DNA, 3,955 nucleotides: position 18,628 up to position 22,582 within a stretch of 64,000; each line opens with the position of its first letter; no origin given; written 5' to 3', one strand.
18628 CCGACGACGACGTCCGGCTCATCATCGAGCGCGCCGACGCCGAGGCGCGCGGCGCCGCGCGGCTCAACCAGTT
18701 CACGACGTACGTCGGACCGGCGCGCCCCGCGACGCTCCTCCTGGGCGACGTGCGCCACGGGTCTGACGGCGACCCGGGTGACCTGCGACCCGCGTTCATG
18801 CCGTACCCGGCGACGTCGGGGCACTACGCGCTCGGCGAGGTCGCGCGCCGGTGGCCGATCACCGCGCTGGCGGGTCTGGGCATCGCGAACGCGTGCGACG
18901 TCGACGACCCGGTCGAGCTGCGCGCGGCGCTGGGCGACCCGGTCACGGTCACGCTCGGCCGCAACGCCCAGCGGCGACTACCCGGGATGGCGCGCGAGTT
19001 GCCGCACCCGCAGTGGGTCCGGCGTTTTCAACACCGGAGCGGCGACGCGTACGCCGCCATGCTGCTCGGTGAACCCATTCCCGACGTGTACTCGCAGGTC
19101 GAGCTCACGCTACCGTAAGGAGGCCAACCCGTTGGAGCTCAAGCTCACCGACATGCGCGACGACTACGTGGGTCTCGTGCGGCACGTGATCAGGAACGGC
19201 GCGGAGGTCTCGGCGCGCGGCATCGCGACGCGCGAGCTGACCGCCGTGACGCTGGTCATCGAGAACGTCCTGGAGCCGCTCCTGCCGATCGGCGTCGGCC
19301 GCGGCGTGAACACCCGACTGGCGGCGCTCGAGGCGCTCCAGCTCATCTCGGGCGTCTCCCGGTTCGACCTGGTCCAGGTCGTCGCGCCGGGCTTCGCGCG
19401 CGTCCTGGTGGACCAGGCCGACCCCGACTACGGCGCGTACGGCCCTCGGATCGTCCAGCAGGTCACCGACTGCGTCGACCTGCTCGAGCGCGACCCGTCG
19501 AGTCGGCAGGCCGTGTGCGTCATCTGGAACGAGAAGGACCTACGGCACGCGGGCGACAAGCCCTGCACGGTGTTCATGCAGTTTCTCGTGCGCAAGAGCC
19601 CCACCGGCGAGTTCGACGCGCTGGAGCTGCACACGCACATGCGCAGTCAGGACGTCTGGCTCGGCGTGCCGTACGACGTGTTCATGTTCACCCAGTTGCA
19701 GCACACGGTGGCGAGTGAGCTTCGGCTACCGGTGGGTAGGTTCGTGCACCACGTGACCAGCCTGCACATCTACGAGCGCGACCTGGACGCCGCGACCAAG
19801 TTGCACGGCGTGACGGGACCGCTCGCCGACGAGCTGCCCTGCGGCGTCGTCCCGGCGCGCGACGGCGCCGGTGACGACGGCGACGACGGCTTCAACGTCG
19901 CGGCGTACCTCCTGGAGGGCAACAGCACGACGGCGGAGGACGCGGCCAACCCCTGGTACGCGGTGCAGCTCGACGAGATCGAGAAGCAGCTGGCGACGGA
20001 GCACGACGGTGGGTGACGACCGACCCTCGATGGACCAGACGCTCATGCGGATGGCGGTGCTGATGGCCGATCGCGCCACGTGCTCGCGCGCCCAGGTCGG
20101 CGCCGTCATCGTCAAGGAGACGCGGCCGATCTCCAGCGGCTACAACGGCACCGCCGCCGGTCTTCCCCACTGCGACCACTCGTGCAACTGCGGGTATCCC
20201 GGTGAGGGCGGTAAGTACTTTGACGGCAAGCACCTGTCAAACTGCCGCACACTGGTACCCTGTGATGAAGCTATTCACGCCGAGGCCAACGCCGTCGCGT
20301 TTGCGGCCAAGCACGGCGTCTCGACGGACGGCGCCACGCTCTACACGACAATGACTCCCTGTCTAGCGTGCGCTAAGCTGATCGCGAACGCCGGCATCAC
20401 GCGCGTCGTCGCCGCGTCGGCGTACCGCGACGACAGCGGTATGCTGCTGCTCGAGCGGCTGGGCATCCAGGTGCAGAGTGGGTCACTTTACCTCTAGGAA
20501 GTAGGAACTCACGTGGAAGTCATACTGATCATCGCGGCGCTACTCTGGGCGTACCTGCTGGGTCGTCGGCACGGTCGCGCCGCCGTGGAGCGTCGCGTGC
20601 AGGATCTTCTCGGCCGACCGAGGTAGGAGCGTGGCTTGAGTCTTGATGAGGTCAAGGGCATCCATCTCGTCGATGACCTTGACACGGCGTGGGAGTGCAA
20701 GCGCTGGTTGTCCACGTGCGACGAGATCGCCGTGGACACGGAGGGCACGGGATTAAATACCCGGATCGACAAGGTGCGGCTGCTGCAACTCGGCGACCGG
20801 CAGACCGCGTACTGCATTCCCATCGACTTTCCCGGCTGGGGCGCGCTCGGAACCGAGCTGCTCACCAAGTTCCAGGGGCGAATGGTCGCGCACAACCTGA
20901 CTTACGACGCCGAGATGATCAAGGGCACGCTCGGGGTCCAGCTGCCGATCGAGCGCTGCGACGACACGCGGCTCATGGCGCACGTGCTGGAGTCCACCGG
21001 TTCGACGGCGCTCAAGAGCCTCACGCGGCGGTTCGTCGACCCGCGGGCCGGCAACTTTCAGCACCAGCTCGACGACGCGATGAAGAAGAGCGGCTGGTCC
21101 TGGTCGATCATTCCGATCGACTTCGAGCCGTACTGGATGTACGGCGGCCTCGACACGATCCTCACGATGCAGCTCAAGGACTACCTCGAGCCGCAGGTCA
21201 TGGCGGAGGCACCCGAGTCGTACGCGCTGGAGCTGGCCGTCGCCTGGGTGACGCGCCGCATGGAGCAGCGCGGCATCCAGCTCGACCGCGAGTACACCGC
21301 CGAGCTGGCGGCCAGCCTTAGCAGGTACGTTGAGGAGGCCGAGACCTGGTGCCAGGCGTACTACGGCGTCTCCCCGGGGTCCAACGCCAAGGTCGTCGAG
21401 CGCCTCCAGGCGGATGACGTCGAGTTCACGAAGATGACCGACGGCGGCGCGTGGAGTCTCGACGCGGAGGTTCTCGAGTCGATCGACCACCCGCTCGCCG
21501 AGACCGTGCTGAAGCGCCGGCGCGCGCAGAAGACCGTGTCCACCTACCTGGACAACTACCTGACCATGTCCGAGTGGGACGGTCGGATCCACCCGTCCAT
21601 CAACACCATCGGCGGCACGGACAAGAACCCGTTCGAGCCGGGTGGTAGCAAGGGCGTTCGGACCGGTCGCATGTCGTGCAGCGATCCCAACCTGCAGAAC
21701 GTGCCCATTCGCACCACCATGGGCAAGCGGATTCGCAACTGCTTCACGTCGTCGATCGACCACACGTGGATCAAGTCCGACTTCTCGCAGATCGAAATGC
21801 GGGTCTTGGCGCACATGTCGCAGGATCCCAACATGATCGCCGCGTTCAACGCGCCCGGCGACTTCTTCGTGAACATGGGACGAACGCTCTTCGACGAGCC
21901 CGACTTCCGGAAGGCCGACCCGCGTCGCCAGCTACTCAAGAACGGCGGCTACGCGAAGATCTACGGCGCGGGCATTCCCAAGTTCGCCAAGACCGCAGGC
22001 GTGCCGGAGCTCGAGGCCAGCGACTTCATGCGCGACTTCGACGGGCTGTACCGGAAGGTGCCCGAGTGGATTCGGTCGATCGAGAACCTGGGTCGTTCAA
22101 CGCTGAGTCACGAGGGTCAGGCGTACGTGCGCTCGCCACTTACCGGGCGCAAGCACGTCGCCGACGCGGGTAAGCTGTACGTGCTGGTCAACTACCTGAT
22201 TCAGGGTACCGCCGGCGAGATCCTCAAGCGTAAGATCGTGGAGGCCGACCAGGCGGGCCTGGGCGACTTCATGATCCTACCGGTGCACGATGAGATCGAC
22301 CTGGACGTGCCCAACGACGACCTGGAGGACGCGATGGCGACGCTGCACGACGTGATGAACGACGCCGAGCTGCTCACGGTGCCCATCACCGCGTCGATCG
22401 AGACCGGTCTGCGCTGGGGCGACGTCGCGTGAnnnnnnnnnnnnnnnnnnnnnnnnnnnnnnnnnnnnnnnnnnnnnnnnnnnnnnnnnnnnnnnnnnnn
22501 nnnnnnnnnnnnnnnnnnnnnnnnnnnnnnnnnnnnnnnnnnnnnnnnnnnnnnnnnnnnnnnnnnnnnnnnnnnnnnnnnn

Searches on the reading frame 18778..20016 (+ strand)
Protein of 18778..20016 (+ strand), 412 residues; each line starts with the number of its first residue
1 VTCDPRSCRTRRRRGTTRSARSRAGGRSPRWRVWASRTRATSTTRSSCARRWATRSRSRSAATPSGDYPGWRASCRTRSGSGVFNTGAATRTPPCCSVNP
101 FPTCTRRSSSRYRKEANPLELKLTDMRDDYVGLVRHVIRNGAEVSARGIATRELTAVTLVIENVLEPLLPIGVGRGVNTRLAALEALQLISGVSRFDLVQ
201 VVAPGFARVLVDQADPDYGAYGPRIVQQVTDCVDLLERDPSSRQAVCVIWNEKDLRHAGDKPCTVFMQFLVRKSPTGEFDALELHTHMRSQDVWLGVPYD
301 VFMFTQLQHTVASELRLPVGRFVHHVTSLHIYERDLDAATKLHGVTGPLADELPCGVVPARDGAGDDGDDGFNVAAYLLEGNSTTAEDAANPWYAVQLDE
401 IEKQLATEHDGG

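Call 52: search_protein_families(library=phrogs, proteins=[window:18778-20016:+], max_evalue=0.00001)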
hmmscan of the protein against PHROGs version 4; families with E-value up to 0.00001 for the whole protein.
window:18778-20016:+ (412 aa): 4 families
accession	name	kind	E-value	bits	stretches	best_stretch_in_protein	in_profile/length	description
phrog_160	-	DNA, RNA and nucleotide metabolism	4.2e-38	132.1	1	122-341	28-262/335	thymidylate synthase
phrog_5131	-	DNA, RNA and nucleotide metabolism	3.3e-24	86.8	1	124-345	7-230/357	thymidylate synthase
phrog_5682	-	DNA, RNA and nucleotide metabolism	2e-21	77.3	1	229-342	53-161/209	thymidylate synthase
phrog_3676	-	DNA, RNA and nucleotide metabolism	3e-16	60.6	1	139-340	26-235/351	thymidylate synthase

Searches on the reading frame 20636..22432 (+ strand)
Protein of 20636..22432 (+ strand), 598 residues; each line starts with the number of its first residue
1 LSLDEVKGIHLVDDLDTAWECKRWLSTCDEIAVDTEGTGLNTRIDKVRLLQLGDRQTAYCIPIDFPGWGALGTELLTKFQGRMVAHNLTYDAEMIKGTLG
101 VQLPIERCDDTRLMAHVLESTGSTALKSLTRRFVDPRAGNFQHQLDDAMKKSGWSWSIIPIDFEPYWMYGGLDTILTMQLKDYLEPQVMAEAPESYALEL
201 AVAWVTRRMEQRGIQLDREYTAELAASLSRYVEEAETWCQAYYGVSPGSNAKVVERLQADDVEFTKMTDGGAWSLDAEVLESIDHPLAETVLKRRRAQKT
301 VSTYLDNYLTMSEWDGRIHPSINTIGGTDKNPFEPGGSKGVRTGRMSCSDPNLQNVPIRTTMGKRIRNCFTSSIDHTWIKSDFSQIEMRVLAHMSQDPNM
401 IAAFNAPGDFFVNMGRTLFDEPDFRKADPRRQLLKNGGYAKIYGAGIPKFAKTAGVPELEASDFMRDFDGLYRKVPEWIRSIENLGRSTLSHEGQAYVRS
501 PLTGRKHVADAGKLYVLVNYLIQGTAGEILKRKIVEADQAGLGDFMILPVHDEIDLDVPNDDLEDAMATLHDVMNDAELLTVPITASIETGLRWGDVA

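Call 52: search_protein_families(library=phrogs, proteins=[window:20636-22432:+], max_evalue=0.00001)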
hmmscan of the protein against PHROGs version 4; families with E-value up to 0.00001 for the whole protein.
window:20636-22432:+ (598 aa): 8 families
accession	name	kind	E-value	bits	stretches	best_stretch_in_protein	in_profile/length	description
phrog_17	-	DNA, RNA and nucleotide metabolism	9.4e-116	389.3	1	12-596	655-1232/1445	DNA polymerase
phrog_15971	-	DNA, RNA and nucleotide metabolism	7.2e-25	88.9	1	197-594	5-372/376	DNA polymerase I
phrog_10285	-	DNA, RNA and nucleotide metabolism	2.2e-23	83.8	1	351-483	30-168/321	DNA polymerase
phrog_2573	-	DNA, RNA and nucleotide metabolism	8.3e-19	68.9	1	364-579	3-250/336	DNA polymerase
phrog_12241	-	DNA, RNA and nucleotide metabolism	4.4e-11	43.4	0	273-361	422-498/502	DNA polymerase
phrog_12116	-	DNA, RNA and nucleotide metabolism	1.5e-08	35.9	1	344-395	3-57/81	DNA polymerase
phrog_23226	-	DNA, RNA and nucleotide metabolism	8.9e-07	28.7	0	340-404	302-367/611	DNA polymerase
phrog_5995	-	DNA, RNA and nucleotide metabolism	7.4e-06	26.7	0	454-596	17-177/236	DNA polymerase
